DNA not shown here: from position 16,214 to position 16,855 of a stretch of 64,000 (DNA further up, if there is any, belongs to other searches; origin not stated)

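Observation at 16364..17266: PII signal-transduction domain fused to an EVE (PUA-like) domain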

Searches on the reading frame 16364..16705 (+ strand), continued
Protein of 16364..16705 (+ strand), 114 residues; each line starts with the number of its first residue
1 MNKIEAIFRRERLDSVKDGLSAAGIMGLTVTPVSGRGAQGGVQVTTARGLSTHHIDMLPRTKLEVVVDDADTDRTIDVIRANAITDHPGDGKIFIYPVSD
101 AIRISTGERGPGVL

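Call 54: search_protein_families(library=padloc, proteins=[L096:1229-2764:+, L096:2764-3219:+, L095:2106-3647:+, L095:3647-4099:+], max_evalue=0.001)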
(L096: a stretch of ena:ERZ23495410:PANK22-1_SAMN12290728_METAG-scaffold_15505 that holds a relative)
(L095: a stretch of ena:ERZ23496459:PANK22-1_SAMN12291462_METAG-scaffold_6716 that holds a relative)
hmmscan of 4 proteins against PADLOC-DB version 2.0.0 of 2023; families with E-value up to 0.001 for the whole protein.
L096:1229-2764:+ (512 aa): 90 families (the best 25 are shown)
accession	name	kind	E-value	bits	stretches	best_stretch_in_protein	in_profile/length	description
PDLC04033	PD-T4-4_A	-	1.1e-33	115.1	2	318-493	267-443/460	-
PDLC04664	PDC-M47A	-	1.7e-27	94.5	2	327-434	271-373/461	-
PDLC03878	NsnB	-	4.4e-24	83.9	1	319-446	173-300/345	-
PDLC04032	PD-T4-4_A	-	4.7e-23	79.9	2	349-439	313-403/474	-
PDLC02979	AriA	-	1.7e-22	78.8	2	353-427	291-373/373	-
PDLC02980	AriA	-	1.6e-17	62.4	1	311-423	201-299/304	-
PDLC04710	PDC-M56A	-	3e-17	60.7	2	355-429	205-287/382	-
PDLC02358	Old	-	2.4e-15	54.4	1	384-428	286-330/578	Old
PDLC04214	HEC-02A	-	3.8e-14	50.7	1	378-439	233-294/338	-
PDLC04707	PDC-M55A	-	1e-11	42.5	1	385-459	306-383/421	-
PDLC04562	PDC-M29A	-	8.5e-11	39.7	1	385-440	274-331/410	-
PDLC00067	GajA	-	9e-11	38.9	1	385-427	307-346/604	AAA ATPase domain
PDLC04179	HEC-01A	-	1.3e-10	39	1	383-430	360-408/459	-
PDLC00303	PtuA1|PtuA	-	4.4e-10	37.2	1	325-427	181-282/386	AAA ATPase domain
PDLC00082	GajA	-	5.1e-10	36.4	1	384-428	374-419/694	AAA ATPase domain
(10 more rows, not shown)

L096:2764-3219:+ (152 aa): 0 families

L095:2106-3647:+ (514 aa): 91 families (the best 25 are shown)
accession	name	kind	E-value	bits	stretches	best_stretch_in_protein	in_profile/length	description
PDLC04033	PD-T4-4_A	-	6.1e-33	112.7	2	326-469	274-414/460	-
PDLC04664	PDC-M47A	-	4.1e-29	99.8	1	328-436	272-375/461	-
PDLC04032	PD-T4-4_A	-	9e-24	82.2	2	348-448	312-412/474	-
PDLC03878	NsnB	-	2e-22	78.5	1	303-442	160-296/345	-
PDLC02979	AriA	-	9.3e-22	76.3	2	344-427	290-373/373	-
PDLC02980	AriA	-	4.9e-19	67.4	1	295-423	171-299/304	-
PDLC04710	PDC-M56A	-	3e-14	50.8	2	384-429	242-287/382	-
PDLC02358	Old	-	7e-13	46.2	1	384-428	286-330/578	Old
PDLC00065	GajA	-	1.1e-11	42.3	1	385-429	336-389/670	AAA ATPase domain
PDLC00082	GajA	-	4e-11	40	1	385-429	375-420/694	AAA ATPase domain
PDLC04214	HEC-02A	-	5.7e-11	40.3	1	378-434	233-289/338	-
PDLC00063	GajA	-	1.6e-10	38.2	1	383-431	345-404/679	AAA ATPase domain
PDLC00303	PtuA1|PtuA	-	6.4e-10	36.7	1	321-426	178-281/386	AAA ATPase domain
PDLC00069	GajA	-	1.4e-09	34.9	1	385-426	337-380/687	AAA ATPase domain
PDLC00067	GajA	-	2.1e-09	34.4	1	385-427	307-346/604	AAA ATPase domain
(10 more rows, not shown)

L095:3647-4099:+ (151 aa): 0 families
